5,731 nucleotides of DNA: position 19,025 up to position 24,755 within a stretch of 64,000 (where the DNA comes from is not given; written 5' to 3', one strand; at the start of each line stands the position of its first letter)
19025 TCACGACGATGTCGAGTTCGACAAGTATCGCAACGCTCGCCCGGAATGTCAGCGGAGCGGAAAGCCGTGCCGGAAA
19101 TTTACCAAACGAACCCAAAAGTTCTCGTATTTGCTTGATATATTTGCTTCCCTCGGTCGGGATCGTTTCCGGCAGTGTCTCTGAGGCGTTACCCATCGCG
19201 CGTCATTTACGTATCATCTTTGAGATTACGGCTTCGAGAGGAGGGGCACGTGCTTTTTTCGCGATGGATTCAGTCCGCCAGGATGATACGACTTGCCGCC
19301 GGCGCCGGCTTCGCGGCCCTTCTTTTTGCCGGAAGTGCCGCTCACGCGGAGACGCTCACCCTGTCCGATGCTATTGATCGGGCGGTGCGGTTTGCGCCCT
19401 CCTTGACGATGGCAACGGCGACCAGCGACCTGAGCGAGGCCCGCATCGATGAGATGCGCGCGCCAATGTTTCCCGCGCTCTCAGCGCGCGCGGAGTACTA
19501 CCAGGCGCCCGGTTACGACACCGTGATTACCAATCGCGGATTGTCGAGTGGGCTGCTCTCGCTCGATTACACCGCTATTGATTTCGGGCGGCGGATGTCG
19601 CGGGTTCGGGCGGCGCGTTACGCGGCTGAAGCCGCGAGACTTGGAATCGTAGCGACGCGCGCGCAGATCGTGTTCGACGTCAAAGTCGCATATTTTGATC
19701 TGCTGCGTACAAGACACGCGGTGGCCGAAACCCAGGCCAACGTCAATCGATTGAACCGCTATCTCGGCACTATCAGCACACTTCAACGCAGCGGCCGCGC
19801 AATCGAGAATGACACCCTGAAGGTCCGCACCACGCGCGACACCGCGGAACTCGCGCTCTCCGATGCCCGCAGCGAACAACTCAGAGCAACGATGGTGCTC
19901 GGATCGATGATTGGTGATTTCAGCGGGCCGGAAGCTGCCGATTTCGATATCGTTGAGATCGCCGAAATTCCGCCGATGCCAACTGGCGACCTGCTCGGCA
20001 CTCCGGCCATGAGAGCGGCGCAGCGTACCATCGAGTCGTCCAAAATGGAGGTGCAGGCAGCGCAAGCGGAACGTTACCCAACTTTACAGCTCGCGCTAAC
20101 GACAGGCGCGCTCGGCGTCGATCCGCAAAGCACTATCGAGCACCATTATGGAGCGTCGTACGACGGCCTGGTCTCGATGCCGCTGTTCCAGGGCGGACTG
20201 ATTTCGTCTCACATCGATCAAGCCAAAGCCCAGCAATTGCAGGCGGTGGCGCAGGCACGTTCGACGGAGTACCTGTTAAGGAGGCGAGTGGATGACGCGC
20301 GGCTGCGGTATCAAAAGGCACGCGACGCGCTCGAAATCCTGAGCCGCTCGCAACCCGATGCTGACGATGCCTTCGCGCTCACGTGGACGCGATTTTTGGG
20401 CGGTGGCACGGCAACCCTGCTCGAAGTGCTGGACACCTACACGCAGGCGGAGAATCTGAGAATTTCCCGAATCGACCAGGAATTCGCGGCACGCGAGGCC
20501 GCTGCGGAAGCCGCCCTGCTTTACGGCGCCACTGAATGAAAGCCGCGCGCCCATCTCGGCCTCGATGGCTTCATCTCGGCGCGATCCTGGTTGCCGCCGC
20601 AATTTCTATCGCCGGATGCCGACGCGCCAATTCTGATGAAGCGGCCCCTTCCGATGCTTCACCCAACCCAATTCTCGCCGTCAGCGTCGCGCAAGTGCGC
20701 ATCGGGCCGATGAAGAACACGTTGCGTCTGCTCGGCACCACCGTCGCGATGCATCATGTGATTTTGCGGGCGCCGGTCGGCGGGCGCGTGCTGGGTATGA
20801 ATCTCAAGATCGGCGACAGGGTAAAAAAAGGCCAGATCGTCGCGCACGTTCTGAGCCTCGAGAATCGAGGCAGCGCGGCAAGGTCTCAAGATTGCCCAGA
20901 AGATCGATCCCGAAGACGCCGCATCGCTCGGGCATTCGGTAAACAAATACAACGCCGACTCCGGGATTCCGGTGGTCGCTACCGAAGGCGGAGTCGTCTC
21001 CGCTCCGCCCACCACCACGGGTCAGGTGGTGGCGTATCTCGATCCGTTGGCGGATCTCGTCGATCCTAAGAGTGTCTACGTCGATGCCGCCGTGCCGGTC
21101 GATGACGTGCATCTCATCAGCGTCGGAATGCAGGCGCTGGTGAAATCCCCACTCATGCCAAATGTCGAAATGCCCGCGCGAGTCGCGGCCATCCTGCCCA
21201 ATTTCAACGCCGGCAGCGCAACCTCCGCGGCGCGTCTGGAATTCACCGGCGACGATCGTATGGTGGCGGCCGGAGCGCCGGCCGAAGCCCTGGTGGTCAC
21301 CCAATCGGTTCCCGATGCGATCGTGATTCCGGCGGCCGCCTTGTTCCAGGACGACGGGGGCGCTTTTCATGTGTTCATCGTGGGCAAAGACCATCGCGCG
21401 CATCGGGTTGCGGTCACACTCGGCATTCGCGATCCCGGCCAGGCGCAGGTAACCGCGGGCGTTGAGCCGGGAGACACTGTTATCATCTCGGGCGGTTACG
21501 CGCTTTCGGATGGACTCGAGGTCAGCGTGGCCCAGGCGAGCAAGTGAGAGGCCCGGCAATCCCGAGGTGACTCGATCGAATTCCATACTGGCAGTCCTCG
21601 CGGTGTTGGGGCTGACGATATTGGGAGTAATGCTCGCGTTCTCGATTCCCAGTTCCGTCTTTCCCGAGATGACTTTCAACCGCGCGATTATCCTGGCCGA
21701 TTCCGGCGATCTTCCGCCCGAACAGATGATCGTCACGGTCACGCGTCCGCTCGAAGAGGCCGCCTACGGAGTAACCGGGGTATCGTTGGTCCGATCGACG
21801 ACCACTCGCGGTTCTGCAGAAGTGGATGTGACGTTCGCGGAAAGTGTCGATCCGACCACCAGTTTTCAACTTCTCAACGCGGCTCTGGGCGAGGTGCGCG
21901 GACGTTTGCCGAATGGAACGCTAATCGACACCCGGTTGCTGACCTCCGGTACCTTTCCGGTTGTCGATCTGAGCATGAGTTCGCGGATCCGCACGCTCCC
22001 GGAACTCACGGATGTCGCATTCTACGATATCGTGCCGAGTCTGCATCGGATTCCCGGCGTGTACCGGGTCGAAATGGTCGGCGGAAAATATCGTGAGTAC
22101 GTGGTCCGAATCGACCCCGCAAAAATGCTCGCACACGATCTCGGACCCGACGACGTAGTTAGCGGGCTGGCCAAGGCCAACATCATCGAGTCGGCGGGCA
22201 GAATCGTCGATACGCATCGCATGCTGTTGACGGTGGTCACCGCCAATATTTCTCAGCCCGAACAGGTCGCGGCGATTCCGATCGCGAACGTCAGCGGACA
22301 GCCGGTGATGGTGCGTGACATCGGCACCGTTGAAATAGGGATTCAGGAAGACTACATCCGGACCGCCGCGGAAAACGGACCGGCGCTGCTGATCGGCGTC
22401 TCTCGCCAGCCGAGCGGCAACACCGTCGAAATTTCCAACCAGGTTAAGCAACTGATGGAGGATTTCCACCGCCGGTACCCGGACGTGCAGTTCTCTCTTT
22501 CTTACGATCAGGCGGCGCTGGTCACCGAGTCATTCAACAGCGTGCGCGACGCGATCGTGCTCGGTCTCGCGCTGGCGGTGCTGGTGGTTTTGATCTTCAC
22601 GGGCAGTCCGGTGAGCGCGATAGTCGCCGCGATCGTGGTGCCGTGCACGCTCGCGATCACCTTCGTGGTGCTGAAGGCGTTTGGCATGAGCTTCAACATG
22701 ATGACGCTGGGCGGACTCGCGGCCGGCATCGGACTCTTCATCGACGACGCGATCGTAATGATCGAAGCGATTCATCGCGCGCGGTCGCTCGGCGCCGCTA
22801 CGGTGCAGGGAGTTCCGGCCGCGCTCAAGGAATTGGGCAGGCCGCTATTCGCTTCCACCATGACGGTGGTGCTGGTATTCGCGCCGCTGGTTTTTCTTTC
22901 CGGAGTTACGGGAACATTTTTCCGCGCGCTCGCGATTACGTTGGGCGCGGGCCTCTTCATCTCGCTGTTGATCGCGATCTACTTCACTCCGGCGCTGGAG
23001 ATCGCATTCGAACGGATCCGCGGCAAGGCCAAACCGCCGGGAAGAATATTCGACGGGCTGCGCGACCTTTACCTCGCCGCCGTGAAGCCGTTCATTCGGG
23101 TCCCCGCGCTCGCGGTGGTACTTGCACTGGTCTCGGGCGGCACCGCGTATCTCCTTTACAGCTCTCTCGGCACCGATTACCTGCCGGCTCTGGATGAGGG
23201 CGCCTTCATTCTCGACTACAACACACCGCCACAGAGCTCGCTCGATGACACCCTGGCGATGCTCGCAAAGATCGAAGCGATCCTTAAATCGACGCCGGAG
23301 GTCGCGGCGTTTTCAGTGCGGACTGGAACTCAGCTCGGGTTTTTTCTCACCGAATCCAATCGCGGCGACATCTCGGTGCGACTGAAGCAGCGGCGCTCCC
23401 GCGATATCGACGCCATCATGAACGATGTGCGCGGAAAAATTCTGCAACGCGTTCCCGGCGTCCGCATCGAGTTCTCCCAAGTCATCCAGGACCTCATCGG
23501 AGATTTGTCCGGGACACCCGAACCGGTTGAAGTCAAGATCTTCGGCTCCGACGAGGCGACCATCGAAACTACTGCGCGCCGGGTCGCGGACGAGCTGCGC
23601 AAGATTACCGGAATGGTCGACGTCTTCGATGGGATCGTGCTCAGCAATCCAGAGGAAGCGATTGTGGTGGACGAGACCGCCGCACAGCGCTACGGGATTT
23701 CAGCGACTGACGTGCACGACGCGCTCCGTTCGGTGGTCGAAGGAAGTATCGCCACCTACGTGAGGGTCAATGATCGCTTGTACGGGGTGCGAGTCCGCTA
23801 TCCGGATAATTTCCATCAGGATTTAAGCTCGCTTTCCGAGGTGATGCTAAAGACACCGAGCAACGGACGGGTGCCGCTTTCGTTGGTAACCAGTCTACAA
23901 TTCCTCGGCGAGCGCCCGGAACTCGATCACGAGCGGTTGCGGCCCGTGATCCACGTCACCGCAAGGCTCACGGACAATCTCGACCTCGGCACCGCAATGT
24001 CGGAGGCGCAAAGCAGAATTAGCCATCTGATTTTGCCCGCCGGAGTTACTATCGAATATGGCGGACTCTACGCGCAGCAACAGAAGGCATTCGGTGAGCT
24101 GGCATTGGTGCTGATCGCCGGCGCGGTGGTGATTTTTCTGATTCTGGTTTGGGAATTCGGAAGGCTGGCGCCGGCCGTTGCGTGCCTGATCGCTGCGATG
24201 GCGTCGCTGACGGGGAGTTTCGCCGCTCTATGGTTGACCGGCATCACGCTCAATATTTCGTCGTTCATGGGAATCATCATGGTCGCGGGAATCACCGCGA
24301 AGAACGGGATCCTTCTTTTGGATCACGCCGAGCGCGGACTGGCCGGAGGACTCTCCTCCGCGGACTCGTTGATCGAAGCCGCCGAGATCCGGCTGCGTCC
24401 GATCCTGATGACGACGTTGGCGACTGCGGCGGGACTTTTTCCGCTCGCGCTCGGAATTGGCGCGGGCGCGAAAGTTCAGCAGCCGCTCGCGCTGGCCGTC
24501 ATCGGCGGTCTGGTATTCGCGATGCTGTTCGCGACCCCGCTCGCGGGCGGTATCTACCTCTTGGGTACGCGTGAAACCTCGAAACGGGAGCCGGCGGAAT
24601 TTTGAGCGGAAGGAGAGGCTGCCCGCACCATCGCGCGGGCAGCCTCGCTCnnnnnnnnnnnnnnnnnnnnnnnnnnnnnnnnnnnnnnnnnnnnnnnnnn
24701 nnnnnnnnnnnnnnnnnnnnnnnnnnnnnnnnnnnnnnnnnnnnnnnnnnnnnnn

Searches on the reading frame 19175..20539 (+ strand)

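Call 108: search_protein_families(library=pfam, proteins=[window:19175-20539:+], max_evalue=0.001)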
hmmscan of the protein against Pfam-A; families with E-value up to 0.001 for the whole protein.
window:19175-20539:+ (454 aa): 1 family
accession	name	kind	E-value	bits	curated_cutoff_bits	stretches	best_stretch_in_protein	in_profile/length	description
PF02321.23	OEP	-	6.7e-35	121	22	2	277-449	13-185/187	Outer membrane efflux protein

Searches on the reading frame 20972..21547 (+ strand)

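Call 108: search_protein_families(library=pfam, proteins=[window:20972-21547:+], max_evalue=0.001)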
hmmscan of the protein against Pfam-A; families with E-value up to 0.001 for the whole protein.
window:20972-21547:+ (191 aa): 2 families
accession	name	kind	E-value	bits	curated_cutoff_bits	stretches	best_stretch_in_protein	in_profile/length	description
PF16576.10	HlyD_D23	-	4e-13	49.6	30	1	2-96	112-206/214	Barrel-sandwich domain of CusB or HlyD membrane-fusion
PF13437.12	HlyD_3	-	1.7e-09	38.8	22.2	1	4-95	5-95/106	HlyD family secretion protein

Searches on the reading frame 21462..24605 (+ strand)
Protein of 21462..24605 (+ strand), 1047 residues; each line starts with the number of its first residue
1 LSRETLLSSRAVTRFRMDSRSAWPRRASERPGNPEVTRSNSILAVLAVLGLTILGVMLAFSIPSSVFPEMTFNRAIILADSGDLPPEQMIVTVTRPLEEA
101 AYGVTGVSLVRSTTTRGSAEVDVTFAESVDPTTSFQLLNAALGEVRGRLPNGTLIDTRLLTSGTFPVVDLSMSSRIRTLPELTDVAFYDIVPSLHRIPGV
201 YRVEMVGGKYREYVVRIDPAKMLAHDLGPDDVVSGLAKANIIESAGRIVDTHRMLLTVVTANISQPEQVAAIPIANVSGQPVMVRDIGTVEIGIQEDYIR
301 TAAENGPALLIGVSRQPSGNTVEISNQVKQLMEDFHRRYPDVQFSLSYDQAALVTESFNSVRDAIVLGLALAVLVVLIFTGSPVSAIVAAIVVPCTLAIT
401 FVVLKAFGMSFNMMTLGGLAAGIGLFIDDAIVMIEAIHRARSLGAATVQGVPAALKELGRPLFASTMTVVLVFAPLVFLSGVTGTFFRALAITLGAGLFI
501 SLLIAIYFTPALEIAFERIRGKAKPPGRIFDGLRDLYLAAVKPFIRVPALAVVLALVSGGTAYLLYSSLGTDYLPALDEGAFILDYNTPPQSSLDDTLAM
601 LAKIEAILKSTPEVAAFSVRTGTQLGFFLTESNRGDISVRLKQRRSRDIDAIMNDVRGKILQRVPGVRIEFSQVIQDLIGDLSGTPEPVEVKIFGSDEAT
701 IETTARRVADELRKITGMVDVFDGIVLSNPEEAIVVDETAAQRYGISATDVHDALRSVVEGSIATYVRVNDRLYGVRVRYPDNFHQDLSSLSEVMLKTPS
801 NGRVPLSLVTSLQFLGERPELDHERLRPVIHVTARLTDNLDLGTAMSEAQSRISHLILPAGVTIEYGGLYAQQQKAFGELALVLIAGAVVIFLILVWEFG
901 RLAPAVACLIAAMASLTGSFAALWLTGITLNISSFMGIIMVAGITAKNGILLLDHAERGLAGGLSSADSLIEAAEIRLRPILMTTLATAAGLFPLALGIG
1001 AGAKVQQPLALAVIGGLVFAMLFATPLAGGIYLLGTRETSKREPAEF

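Call 108: search_protein_families(library=pfam, proteins=[window:21462-24605:+], max_evalue=0.001)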
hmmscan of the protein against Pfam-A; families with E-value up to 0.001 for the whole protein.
window:21462-24605:+ (1047 aa): 3 families
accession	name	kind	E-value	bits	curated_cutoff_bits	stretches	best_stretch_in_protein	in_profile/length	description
PF00873.25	ACR_tran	-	6.9e-200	666.7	28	1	41-1024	9-1009/1021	AcrB/AcrD/AcrF family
PF03176.21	MMPL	-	2.8e-08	33.5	20.5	1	362-514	146-300/333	MMPL family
PF02355.23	SecD_SecF_C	-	0.0008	19.3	20.5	0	880-1021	32-172/189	Protein export membrane protein SecD/SecF, C-terminal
